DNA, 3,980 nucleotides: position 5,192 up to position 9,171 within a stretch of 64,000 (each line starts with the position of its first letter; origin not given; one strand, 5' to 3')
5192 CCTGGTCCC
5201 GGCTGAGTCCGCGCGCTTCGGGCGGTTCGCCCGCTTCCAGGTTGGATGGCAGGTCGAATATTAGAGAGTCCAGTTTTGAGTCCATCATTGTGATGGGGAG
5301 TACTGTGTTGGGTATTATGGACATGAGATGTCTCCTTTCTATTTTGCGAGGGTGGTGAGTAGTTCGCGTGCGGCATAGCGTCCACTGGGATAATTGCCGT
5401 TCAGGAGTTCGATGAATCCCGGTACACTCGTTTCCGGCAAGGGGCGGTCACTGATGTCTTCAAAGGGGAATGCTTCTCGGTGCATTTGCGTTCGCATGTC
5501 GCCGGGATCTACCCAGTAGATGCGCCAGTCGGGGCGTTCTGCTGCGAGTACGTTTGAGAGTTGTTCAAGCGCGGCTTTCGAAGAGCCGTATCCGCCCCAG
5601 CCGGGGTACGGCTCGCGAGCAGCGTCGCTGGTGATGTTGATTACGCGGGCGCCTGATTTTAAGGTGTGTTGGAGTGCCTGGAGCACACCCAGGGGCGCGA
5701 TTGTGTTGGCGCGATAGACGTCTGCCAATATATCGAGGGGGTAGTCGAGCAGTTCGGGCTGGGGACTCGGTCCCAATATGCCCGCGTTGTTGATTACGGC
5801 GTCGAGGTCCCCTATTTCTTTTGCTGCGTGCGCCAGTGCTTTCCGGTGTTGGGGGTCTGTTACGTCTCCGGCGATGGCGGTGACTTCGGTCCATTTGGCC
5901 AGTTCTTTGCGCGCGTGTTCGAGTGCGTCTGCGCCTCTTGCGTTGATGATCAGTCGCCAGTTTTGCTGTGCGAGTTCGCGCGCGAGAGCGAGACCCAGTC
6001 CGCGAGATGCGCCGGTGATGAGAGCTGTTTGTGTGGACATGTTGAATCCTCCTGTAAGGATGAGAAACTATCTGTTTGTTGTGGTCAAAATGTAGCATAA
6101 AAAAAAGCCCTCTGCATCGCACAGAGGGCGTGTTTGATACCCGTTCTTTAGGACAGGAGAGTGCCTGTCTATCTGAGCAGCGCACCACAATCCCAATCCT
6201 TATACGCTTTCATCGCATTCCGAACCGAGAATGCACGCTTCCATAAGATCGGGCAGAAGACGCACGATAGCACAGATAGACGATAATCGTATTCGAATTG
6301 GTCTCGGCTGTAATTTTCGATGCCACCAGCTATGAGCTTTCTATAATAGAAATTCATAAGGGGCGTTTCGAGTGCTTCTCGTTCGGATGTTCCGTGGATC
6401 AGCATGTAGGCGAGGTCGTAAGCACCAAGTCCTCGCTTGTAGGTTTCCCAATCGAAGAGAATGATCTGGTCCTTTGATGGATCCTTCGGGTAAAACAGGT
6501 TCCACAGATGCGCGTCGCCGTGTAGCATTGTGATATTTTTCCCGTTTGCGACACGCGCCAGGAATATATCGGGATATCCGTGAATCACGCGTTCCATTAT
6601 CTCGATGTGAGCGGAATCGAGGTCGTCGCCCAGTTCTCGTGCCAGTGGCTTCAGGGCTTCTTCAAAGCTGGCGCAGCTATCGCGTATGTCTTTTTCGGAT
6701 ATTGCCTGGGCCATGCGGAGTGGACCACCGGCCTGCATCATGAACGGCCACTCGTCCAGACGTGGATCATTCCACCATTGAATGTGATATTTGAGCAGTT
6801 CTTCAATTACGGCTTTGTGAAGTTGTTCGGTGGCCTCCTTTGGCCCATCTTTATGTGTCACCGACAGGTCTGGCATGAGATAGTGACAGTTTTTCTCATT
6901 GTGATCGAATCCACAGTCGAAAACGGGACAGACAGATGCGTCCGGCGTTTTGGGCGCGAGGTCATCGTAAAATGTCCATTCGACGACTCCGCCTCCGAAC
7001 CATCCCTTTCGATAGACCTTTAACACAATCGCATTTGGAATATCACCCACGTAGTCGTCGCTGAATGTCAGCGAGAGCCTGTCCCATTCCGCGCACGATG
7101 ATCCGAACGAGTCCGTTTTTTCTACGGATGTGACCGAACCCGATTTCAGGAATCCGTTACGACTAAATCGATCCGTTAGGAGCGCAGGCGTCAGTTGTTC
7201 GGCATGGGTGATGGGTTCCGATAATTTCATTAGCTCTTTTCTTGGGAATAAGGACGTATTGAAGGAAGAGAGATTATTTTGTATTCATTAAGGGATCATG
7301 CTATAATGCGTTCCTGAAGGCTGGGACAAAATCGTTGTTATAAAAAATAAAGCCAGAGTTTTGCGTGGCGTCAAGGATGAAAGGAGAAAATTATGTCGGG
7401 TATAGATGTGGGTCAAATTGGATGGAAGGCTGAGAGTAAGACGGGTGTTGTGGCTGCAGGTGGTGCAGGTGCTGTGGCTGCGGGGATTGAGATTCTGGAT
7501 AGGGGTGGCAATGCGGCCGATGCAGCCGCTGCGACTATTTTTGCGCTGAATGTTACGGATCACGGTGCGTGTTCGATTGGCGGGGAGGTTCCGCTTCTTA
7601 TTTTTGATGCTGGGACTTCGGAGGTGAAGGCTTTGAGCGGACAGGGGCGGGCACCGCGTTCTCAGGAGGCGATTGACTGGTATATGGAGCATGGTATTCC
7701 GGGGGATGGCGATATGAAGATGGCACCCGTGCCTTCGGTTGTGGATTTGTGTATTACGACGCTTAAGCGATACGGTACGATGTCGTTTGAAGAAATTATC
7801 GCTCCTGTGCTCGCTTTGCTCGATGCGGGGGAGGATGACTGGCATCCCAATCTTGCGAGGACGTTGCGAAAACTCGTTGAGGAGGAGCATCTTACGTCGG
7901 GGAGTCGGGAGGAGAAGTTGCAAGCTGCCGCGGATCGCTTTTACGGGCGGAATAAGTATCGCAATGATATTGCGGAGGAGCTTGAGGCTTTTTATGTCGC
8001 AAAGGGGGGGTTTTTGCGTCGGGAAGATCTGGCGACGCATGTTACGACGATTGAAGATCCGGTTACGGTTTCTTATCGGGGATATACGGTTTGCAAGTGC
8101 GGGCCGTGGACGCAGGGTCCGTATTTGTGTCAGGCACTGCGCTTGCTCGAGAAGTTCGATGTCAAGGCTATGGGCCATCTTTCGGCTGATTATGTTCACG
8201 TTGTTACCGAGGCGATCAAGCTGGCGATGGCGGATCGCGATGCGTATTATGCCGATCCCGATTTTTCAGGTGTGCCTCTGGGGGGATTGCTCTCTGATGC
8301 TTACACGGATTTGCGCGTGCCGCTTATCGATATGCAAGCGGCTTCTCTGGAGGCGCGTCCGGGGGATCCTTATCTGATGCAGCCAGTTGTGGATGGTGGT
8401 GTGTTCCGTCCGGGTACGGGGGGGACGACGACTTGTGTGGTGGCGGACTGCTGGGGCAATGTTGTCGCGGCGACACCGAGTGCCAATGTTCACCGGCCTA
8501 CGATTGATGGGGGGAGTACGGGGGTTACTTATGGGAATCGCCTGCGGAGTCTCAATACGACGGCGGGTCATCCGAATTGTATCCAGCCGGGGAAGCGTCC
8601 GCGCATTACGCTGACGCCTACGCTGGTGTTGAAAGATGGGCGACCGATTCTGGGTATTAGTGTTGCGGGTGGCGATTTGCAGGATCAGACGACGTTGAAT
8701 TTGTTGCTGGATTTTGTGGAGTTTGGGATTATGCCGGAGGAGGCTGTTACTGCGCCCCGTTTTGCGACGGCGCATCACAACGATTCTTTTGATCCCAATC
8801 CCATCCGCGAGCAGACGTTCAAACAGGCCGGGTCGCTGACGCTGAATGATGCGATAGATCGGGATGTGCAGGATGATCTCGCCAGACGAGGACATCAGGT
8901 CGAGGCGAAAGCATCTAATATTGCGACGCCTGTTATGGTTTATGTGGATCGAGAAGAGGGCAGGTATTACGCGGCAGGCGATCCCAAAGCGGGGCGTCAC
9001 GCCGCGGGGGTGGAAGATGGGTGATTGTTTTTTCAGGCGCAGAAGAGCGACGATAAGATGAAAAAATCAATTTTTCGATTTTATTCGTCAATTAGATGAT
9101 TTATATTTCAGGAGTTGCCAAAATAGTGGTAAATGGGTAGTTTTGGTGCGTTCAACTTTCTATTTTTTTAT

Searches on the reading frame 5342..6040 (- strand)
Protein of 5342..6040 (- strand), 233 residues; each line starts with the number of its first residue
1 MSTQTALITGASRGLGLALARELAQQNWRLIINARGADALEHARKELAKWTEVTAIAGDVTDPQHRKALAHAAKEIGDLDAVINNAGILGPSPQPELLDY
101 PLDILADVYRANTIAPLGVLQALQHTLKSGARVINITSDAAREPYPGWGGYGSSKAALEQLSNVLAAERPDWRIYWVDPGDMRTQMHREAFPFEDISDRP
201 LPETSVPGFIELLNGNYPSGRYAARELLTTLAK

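Call 75: search_protein_families(library=pfam, proteins=[window:5342-6040:-], max_evalue=0.00001)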
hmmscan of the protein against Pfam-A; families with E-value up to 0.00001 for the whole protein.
window:5342-6040:- (233 aa): 4 families
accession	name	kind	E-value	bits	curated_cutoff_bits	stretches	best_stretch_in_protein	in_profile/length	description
PF00106.31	adh_short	-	3.7e-38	131.4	26.6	1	4-191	1-191/195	short chain dehydrogenase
PF13561.12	adh_short_C2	-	8.3e-29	101.3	27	1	10-197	1-191/236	Enoyl-(Acyl carrier protein) reductase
PF08659.16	KR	-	4.7e-08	33.6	22.6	1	5-91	2-94/180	KR domain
PF01370.27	Epimerase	-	1.2e-07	31.9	20.9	1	6-164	1-155/240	NAD dependent epimerase/dehydratase family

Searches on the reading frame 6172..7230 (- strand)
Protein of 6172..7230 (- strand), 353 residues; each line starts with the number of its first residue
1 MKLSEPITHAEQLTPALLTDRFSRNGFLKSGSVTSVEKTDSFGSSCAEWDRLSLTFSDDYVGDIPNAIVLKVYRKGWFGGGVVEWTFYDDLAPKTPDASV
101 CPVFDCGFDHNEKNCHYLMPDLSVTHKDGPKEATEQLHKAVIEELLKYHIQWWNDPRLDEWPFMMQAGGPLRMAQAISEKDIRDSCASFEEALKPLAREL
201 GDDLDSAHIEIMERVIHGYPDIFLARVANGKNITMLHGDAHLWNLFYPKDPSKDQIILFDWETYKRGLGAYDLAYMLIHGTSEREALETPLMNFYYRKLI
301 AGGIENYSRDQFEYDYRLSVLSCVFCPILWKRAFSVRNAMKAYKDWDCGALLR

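Call 75: search_protein_families(library=pfam, proteins=[window:6172-7230:-], max_evalue=0.00001)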
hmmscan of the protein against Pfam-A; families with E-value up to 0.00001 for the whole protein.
window:6172-7230:- (353 aa): 2 families
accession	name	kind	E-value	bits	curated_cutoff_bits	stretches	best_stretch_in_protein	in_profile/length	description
PF02958.26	EcKL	-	4e-08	33.4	22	1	188-300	166-286/294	Ecdysteroid kinase-like family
PF01636.29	APH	-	1.2e-07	32.2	23.2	1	209-285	147-218/239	Phosphotransferase enzyme family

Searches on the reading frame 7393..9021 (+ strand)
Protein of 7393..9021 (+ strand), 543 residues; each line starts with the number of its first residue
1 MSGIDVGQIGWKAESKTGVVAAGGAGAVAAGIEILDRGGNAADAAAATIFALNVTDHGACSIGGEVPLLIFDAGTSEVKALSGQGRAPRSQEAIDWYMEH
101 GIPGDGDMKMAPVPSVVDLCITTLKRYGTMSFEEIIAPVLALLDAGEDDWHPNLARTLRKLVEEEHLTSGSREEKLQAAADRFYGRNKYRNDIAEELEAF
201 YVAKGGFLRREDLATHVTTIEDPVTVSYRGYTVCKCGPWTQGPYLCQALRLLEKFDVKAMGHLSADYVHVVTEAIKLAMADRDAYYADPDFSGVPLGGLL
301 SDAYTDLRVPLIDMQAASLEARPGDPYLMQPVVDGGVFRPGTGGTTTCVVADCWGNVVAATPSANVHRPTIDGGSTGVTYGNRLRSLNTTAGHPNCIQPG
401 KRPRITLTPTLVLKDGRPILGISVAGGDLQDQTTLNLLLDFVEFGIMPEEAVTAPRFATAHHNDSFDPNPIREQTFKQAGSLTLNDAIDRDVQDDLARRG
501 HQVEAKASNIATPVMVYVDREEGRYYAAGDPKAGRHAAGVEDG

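Call 75: search_protein_families(library=pfam, proteins=[window:7393-9021:+], max_evalue=0.00001)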
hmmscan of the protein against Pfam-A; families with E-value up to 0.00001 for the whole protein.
window:7393-9021:+ (543 aa): 1 family
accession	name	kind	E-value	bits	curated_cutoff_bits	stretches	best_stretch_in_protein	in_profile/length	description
PF01019.26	G_glu_transpept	-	6.8e-85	286.2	27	2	151-532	159-509/512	Gamma-glutamyltranspeptidase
